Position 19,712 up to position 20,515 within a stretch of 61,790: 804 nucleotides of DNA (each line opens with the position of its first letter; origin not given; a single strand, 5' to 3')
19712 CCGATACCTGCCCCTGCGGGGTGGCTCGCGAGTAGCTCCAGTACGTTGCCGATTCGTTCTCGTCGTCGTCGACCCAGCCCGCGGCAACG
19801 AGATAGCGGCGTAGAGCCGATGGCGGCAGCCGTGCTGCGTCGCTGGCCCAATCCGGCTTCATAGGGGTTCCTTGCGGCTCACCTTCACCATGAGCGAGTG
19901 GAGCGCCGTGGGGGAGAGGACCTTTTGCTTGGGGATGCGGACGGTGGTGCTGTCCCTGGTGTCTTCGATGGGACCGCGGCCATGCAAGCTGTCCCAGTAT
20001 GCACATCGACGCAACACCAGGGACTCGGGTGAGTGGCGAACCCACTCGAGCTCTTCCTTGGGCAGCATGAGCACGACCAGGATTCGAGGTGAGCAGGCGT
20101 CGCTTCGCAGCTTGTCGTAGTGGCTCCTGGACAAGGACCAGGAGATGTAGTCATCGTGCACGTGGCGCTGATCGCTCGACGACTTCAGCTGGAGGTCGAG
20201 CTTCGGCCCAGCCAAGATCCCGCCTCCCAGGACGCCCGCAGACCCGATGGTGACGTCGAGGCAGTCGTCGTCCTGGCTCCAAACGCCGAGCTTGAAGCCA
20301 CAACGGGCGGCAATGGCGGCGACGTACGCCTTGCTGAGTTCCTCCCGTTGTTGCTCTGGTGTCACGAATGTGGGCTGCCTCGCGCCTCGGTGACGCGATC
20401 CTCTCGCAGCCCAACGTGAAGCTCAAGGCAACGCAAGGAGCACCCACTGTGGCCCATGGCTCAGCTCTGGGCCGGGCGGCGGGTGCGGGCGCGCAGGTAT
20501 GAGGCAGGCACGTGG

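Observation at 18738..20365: Low-GC two-gene cassette: DUF4365 protein translationally coupled to an unannotatable 374-aa partner, a candidate novel defence or toxin module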

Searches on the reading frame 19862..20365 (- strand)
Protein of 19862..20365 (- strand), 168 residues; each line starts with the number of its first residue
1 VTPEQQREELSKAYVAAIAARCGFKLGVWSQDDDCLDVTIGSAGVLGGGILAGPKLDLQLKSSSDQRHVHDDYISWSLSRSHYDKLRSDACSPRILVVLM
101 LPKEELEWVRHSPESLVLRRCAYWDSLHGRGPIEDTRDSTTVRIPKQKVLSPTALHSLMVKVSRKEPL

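Call 4: search_protein_families(library=pfam, proteins=[window:19862-20365:-], max_evalue=1)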
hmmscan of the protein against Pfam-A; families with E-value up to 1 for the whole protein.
window:19862-20365:- (168 aa): 1 family
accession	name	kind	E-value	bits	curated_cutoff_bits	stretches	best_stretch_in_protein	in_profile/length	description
PF14280.11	DUF4365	-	1.1e-17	64.8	24.3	1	8-159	1-136/139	Domain of unknown function (DUF4365)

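Call 5: search_protein_families(library=padloc, proteins=[window:19862-20365:-], max_evalue=1)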
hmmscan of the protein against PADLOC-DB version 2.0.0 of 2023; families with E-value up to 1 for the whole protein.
window:19862-20365:- (168 aa): 25 families
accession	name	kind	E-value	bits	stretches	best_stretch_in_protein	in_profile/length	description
PDLC04278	PDC-M02A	-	2.1e-53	178.7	1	1-166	1-165/167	-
PDLC04297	PDC-M02A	-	5e-50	167.5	1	1-166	1-163/165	-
PDLC04282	PDC-M02A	-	2.8e-44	148.9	1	4-165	19-178/182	-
PDLC04291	PDC-M02A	-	1.2e-36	124.2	1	4-163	13-171/176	-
PDLC04290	PDC-M02A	-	2.5e-36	122.9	1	2-165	3-166/170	-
PDLC04287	PDC-M02A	-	4.8e-35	119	1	2-166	5-173/182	-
PDLC04295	PDC-M02A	-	2.7e-33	113.3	1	7-168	51-203/203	-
PDLC04277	PDC-M02A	-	5.6e-33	112.3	1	3-163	4-164/169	-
PDLC04276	PDC-M02A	-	1.4e-30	104.3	1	5-165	23-181/184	-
PDLC04292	PDC-M02A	-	3.9e-30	103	1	10-162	10-163/169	-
PDLC04286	PDC-M02A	-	1.2e-26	91.7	1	6-159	9-152/167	-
PDLC04274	PDC-M02A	-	1.1e-25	88.3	1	5-161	27-179/186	-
PDLC04284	PDC-M02A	-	1.4e-25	88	1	4-162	22-180/188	-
PDLC04275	PDC-M02A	-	4.5e-24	83.4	1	2-159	4-158/172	-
PDLC04280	PDC-M02A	-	4.6e-24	83.1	1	5-164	19-177/182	-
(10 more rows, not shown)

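Call 14: search_protein_families(library=ncbifam, proteins=[window:19862-20365:-], max_evalue=1)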
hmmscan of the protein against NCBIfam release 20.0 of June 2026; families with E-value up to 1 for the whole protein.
window:19862-20365:- (168 aa): 0 families

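Call 15: search_protein_families(library=phrogs, proteins=[window:19862-20365:-], max_evalue=1)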
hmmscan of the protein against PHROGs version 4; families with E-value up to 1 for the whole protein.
window:19862-20365:- (168 aa): 1 family
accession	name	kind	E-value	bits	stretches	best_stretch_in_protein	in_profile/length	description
phrog_27905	-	unknown function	5.3e-24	85.9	1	2-153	3-152/167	-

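Call 21: search_solved_structures(query=window:19862-20365:-, max_evalue=10, show_alignments=2)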
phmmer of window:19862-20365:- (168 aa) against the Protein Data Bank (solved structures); distinct sequences matched with E-value up to 10: 3.
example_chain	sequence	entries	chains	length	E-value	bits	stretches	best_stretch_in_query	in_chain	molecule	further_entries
3v6b_A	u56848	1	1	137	1.6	11.6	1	61-122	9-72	VEGF-E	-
9tay_Z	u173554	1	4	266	2.7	10.8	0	10-69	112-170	scFv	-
6dzt_M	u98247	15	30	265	2.7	10.8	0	10-69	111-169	scFv | Single-chain variable fragment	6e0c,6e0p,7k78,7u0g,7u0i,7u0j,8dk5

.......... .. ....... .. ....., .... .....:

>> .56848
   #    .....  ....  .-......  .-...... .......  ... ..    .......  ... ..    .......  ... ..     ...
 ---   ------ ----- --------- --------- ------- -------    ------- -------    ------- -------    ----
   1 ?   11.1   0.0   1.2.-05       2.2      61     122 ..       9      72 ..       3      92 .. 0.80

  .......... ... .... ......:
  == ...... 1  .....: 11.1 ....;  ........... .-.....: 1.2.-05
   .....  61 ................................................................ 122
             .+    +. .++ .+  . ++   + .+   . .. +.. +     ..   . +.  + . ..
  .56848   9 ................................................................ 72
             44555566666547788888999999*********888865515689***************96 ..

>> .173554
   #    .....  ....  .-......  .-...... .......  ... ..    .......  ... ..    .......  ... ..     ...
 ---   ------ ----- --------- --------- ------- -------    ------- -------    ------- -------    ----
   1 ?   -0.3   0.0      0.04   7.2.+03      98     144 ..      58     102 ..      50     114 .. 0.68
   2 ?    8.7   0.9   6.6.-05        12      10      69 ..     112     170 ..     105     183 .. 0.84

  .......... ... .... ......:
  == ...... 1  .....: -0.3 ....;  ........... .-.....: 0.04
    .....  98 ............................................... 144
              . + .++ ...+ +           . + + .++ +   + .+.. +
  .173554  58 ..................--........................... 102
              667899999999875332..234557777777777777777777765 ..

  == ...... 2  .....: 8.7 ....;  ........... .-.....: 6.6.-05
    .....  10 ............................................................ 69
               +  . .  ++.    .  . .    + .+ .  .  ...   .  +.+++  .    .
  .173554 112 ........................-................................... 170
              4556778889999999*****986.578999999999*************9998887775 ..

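Call 31: find_homologous_proteins(query=window:19862-20365:-, max_evalue=0.001)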
Query window:19862-20365:- (168 aa): 220 proteins with E <= 0.001 among 396 candidates; the best 120 are listed.
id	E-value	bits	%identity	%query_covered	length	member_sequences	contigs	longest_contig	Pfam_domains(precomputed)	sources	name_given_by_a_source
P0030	8.3e-108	375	100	100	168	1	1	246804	PF14280.12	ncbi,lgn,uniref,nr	ncbi:DUF4365 domain-containing protein [Paraliomyxa miuraensis]|uniref:DUF4365 domain-containing pro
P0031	7.0e-92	323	85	99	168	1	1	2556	PF14280.12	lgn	-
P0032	5.3e-87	308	79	100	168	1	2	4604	PF14280.12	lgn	-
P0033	1.6e-77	277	73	100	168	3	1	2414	PF14280.12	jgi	jgi:hypothetical protein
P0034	3.0e-77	276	74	98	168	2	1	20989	PF14280.12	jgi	jgi:hypothetical protein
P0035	1.3e-76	274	72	99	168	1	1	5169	PF14280.12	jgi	jgi:hypothetical protein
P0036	2.6e-76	273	73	100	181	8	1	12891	PF14280.12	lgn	-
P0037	4.3e-76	272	72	100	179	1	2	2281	PF14280.12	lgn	-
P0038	1.2e-73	264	71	100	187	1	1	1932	PF14280.12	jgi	jgi:hypothetical protein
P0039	2.3e-71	257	68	100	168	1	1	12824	PF14280.12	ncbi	-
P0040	7.1e-71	255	65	100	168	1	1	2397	PF14280.12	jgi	jgi:hypothetical protein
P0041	3.3e-70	253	65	100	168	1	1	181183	PF14280.12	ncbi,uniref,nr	ncbi:DUF4365 domain-containing protein [Enhygromyxa salina]|uniref:DUF4365 domain-containing protein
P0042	2.1e-69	250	63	100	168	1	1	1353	PF14280.12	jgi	jgi:hypothetical protein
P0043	7.7e-67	242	66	100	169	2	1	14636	PF14280.12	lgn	-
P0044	5.7e-65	236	65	100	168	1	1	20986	PF14280.12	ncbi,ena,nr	ncbi:MAG: DUF4365 domain-containing protein [Nannocystaceae bacterium]|nr:DUF4365 domain-containing 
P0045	1.3e-64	235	65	100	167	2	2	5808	PF14280.12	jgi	jgi:hypothetical protein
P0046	7.4e-64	232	64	100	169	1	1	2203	PF14280.12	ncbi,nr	ncbi:MAG: DUF4365 domain-containing protein [Myxococcales bacterium]|nr:DUF4365 domain-containing pr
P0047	8.3e-64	232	64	99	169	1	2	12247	PF14280.12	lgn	-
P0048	9.2e-64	232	62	100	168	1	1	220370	PF14280.12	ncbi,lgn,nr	ncbi:MAG: DUF4365 domain-containing protein [Nannocystis sp.]|nr:DUF4365 domain-containing protein [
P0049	2.8e-63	230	63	100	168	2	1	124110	PF14280.12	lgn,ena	-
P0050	3.3e-63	230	63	100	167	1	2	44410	PF14280.12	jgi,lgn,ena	-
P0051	2.6e-62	227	63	100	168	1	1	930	PF14280.12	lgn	-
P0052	3.1e-62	227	64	100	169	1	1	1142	PF14280.12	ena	-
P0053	1.4e-61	225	64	100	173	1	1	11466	PF14280.12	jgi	jgi:Domain of unknown function (DUF4365)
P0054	6.4e-61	223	61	100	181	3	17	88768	PF14280.12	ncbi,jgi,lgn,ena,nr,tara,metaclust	ncbi:MAG TPA: hypothetical protein DCE42_22055 [Myxococcales bacterium]|nr:hypothetical protein [Del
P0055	1.2e-60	222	62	99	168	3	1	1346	PF14280.12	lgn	-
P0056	4.5e-60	220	58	100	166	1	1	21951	PF14280.12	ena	-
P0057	3.8e-59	217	61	99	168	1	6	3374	PF14280.12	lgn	-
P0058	4.7e-59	217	59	100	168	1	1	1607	PF14280.12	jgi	jgi:hypothetical protein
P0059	1.1e-58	216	60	100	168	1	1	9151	PF14280.12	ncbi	ncbi:MAG: DUF4365 domain-containing protein [Haliangiales bacterium]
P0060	2.5e-58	214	58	100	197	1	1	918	PF14280.12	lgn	-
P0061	1.6e-57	212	56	100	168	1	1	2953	PF14280.12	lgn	-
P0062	9.5e-56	206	55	100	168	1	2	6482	PF14280.12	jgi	jgi:hypothetical protein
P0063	3.1e-55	204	56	100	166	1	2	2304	PF14280.12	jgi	jgi:hypothetical protein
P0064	3.2e-55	204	55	100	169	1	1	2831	PF14280.12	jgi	jgi:hypothetical protein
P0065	2.1e-54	202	57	99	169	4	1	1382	PF14280.12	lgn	-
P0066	2.5e-54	201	58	100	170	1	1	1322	PF14280.12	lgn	-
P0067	8.6e-54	200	56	100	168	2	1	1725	PF14280.12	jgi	jgi:hypothetical protein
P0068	9.9e-53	196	55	100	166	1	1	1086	PF14280.12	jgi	jgi:hypothetical protein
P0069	3.3e-52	194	53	100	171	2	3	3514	PF14280.12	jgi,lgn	-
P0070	4.7e-52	194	57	100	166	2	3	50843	PF14280.12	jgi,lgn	jgi:hypothetical protein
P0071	1.9e-51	192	54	97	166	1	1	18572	PF14280.12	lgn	-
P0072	1.5e-50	189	54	97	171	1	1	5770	PF14280.12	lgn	-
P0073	2.4e-50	188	54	100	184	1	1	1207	PF14280.12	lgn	-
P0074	3.9e-50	188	53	100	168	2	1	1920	PF14280.12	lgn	-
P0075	6.1e-50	187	51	99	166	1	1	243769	PF14280.12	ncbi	ncbi:MAG: DUF4365 domain-containing protein [Myxococcota bacterium]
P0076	7.7e-50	187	51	99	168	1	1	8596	PF14280.12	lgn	-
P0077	1.2e-49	186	56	99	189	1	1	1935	PF14280.12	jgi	jgi:hypothetical protein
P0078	1.6e-49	186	54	100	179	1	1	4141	PF14280.12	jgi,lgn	jgi:hypothetical protein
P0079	6.1e-49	184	57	99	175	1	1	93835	PF14280.12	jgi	jgi:hypothetical protein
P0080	1.2e-48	183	56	99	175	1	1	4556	PF14280.12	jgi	jgi:hypothetical protein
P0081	1.2e-48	183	54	97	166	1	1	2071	PF14280.12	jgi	jgi:hypothetical protein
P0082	1.3e-47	179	56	99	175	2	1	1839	PF14280.12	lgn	-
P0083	2.8e-47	178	50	99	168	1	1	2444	PF14280.12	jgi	jgi:hypothetical protein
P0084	3.8e-47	178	48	99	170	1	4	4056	PF14280.12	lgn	-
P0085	5.5e-47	177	52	100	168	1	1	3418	PF14280.12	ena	-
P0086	2.0e-46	176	51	98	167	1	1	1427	PF14280.12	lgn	-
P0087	2.3e-46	175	50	99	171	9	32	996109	PF14280.12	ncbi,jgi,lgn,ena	jgi:hypothetical protein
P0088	1.1e-45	173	51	98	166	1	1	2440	PF14280.12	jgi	-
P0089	1.8e-44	169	48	98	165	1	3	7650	PF14280.12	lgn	-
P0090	9.2e-44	167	49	98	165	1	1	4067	PF14280.12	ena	-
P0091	1.8e-43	166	49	100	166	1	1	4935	PF14280.12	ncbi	-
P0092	3.3e-43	165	46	100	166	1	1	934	PF14280.12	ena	-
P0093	4.3e-43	165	51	98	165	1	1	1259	PF14280.12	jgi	jgi:hypothetical protein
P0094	5.0e-43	165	52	98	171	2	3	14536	PF14280.12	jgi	jgi:hypothetical protein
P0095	6.7e-43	164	48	99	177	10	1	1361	PF14280.12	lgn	-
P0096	2.3e-42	162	48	100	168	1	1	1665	PF14280.12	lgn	-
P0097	5.7e-41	158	55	77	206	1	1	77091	PF14280.12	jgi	jgi:hypothetical protein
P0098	5.9e-39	151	69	57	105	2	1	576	PF14280.12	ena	-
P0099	2.2e-32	130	44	95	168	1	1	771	PF14280.12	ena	-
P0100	4.7e-30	122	44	97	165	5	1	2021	PF14280.12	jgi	jgi:hypothetical protein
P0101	1.4e-26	111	44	95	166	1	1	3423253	PF14280.12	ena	-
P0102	4.4e-26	109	36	100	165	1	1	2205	PF14280.12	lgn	-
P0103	4.5e-26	109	36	100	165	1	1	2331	PF14280.12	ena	-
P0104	7.4e-26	109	43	95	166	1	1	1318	PF14280.12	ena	-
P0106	1.8e-25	107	41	95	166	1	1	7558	PF14280.12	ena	-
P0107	2.4e-25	107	41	95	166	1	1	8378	PF14280.12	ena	-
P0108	3.3e-25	107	41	95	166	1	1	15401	PF14280.12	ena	-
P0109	4.1e-25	106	40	95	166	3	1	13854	PF14280.12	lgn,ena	-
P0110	6.0e-25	106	37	100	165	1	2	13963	PF14280.12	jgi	jgi:hypothetical protein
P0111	1.4e-24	105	42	95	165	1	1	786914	PF14280.12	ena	-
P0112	1.5e-24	104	44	95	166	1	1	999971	PF14280.12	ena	-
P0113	1.8e-24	104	42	95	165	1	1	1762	PF14280.12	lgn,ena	-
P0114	1.9e-24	104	36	100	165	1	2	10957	PF14280.12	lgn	-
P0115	2.0e-24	104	35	100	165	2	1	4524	PF14280.12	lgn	-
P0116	2.8e-24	104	40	99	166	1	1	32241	PF14280.12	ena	-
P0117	3.8e-24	103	40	97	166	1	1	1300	PF14280.12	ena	-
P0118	4.0e-24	103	42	95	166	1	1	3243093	PF14280.12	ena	-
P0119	5.1e-24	103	44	95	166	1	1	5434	PF14280.12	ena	-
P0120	6.1e-24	102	36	100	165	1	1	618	PF14280.12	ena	-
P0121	6.1e-24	102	43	98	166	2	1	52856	PF14280.12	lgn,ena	-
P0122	7.7e-24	102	43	95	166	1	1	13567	PF14280.12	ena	-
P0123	8.4e-24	102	41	98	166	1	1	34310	PF14280.12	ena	-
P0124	1.0e-23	102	41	92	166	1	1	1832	PF14280.12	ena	-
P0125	1.1e-23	102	42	93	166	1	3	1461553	PF14280.12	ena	-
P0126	1.1e-23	102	43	95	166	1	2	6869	PF14280.12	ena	-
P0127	1.1e-23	102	42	95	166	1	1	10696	PF14280.12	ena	-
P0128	1.4e-23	101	43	95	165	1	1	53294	PF14280.12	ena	-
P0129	1.4e-23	101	42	96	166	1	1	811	PF14280.12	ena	-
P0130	1.5e-23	101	40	95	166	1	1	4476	PF14280.12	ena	-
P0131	1.5e-23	101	40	95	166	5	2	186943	PF14280.12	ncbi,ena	-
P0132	1.6e-23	101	43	95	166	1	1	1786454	PF14280.12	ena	-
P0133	1.7e-23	101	44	92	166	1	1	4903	PF14280.12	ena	-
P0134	1.8e-23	101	43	95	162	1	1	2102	PF14280.12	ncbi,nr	ncbi:MAG: DUF4365 domain-containing protein, partial [Chloroflexota bacterium]|nr:DUF4365 domain-con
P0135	1.8e-23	101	44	92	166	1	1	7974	PF14280.12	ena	-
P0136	1.9e-23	101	44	92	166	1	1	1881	PF14280.12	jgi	jgi:hypothetical protein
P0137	2.0e-23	101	43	95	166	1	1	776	PF14280.12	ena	-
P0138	2.2e-23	101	42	95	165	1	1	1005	PF14280.12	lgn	-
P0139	2.6e-23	100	41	99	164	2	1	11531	PF14280.12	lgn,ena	-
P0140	3.7e-23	100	43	95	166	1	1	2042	PF14280.12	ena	-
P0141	3.7e-23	100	41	95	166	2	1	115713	PF14280.12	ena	-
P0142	4.9e-23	100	40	95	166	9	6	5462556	PF14280.12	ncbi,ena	-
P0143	5.1e-23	99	40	95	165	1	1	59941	PF14280.12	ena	-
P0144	9.2e-23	99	43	95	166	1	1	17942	PF14280.12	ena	-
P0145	1.0e-22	98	42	98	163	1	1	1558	PF14280.12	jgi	-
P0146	1.5e-22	98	40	95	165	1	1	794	PF14280.12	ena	-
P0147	1.5e-22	98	42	95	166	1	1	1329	PF14280.12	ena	-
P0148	1.7e-22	98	41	95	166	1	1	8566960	PF14280.12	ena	-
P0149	2.2e-22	97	40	94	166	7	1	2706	PF14280.12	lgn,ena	-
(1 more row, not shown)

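Call 36: find_encoding_contigs(protein=P0142, flank=6000, max_places=4)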
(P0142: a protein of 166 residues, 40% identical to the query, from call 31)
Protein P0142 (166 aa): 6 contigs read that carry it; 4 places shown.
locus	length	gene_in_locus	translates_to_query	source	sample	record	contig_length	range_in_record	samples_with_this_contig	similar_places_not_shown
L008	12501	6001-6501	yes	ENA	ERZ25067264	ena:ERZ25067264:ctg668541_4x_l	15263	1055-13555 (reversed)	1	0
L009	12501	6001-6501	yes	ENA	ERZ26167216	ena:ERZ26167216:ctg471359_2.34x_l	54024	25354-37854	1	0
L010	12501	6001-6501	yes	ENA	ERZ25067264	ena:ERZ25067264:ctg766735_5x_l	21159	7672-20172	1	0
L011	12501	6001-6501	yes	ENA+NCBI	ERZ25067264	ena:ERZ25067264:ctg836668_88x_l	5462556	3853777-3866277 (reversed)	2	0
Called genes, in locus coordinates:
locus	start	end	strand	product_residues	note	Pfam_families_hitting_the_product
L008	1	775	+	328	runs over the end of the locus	-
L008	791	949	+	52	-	-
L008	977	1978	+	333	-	-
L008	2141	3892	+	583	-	PF13289:SIR2_2 (weak)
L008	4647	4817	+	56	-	-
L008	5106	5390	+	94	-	-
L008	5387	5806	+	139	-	PF01850:PIN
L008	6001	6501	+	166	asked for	PF14280:DUF4365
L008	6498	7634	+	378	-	-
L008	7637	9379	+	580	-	PF13289:SIR2_2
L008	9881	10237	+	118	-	-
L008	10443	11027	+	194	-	-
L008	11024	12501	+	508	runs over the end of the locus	PF04313:HSDR_N, PF04851:ResIII (weak), PF18766:SWI2_SNF2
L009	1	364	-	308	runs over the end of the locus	PF14054:DUF4249 (weak)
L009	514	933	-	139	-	-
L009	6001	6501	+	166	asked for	PF14280:DUF4365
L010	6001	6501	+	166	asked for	PF14280:DUF4365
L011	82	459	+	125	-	-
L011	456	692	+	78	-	-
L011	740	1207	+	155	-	PF22398:DUF6978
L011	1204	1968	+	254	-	PF08861:DUF1828, PF08862:DUF1829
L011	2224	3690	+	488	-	PF00515:TPR_1, PF13414:TPR_11, PF13432:TPR_16, PF00515:TPR_1, PF13414:TPR_11, PF13424:TPR_12, PF00515:TPR_1, PF07719:TPR_2, +22 more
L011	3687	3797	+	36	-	-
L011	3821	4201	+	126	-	-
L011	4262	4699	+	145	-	PF14267:DUF4357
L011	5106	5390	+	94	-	-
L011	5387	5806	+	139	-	PF01850:PIN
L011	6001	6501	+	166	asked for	PF14280:DUF4365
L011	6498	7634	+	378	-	-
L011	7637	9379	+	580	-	PF13289:SIR2_2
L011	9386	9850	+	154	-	-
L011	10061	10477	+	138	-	-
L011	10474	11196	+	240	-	PF04313:HSDR_N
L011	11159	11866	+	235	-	PF04851:ResIII, PF18766:SWI2_SNF2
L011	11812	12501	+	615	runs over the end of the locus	PF18766:SWI2_SNF2, PF22679:T1R_D3-like, PF11867:T1RH-like_C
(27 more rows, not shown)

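Call 37: find_encoding_contigs(protein=P0087, flank=6000, max_places=4)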
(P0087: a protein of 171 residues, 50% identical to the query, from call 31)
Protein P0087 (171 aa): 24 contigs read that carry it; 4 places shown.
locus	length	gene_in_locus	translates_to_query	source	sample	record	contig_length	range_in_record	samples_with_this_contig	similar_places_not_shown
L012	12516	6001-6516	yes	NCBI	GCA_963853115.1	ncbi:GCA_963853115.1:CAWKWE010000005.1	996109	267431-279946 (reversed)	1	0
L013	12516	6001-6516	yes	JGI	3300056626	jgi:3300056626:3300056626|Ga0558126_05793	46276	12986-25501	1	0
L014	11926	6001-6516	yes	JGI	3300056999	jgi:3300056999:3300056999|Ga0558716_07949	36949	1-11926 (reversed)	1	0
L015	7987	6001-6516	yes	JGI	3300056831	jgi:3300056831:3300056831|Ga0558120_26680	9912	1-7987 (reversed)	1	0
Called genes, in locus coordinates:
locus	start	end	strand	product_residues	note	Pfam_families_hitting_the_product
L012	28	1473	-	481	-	-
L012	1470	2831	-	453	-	-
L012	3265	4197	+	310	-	-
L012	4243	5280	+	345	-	-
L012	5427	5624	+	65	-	-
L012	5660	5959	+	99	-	-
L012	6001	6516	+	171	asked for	PF14280:DUF4365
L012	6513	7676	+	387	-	-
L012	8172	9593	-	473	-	PF07394:DUF1501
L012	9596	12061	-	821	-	PF07583:PSCyt2, PF07587:PSD1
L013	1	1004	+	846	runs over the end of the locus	-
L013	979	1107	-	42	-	-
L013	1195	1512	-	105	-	PF01909:NTP_transf_2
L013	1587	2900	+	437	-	PF02885:Glycos_trans_3N, PF00591:Glycos_transf_3, PF07831:PYNP_C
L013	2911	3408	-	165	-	-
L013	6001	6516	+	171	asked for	PF14280:DUF4365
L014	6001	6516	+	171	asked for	PF14280:DUF4365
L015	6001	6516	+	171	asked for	PF14280:DUF4365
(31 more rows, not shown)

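Call 66: search_solved_structures(query=A4, max_evalue=10, show_alignments=2)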
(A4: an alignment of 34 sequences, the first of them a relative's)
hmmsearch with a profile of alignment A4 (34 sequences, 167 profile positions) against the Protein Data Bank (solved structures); distinct sequences matched with E-value up to 10: 0.

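Call 73: find_related_loci(query=A4, collection=viral_contigs, flank=6000)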
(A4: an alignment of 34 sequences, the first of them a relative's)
Query A4 (168 aa) in viral_contigs; peptide patterns used: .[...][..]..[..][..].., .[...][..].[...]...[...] (x = any residue, [..] = any of these).
18 stretches matched a pattern; 6 encode a relative of the query (tblastn E <= 1e-3); 6 distinct loci.
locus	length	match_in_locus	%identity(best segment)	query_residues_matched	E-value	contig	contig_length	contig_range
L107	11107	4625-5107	34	1-163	4e-26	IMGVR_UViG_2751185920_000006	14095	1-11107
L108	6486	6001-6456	36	1-159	5e-26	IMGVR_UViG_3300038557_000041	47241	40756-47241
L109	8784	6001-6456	36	1-159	5e-26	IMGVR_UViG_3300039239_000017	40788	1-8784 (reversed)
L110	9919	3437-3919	34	5-168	8e-25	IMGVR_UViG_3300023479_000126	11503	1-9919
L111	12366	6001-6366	39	32-161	2e-20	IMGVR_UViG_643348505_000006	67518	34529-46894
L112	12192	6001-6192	37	1-65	5e-11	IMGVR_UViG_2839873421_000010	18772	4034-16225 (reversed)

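Call 93: search_protein_families(library=padloc, proteins=[L011:7637-9379:+, L011:5106-5390:+, L011:5387-5806:+, L011:9386-9850:+, L011:10061-10477:+], max_evalue=0.00001)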
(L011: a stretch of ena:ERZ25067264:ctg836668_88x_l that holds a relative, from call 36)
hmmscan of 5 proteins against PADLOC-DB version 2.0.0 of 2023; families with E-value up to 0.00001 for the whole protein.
L011:7637-9379:+ (580 aa): 8 families
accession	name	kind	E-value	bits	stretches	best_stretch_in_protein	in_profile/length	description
PDLC05061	PDC-S65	-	9.1e-217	720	1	1-574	12-583/592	-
PDLC05060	PDC-S65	-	1.6e-151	503.6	1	76-576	1-497/503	-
PDLC02419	Aga_SIR2-PNTD1-PNTD2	-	3.5e-25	86.8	1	14-281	3-288/558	Class I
PDLC02401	Aga_SIR2-PNTD1-PNTD2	-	1.5e-18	64.9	1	71-272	48-252/524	Class I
PDLC02420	Aga_SIR2-PNTD1-PNTD2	-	2.3e-16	57.2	1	10-277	13-294/1010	Class I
PDLC02384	pAgo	-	8.3e-16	55.4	1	106-254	117-267/1030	-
PDLC02402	Aga_SIR2-PNTD1-PNTD2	-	2e-06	24.2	1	60-147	69-148/876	Class I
PDLC00407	ThsA1|ThsA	-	9e-06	22.6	0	106-177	88-153/478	STALD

L011:5106-5390:+ (94 aa): 0 families

L011:5387-5806:+ (139 aa): 0 families

L011:9386-9850:+ (154 aa): 0 families

L011:10061-10477:+ (138 aa): 0 families

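Call 107: find_related_loci(query=L107:5127-6245:+, collection=viral_contigs, flank=4000)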
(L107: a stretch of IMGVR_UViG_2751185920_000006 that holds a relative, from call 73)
Query L107:5127-6245:+ (373 aa) in viral_contigs; peptide patterns used: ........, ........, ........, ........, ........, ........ (x = any residue, [..] = any of these).
24 stretches matched a pattern; 2 encode a relative of the query (tblastn E <= 1e-3); 2 distinct loci.
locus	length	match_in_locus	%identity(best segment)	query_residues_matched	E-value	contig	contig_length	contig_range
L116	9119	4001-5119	100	1-373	0e+0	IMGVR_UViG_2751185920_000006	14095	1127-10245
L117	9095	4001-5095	89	1-365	0e+0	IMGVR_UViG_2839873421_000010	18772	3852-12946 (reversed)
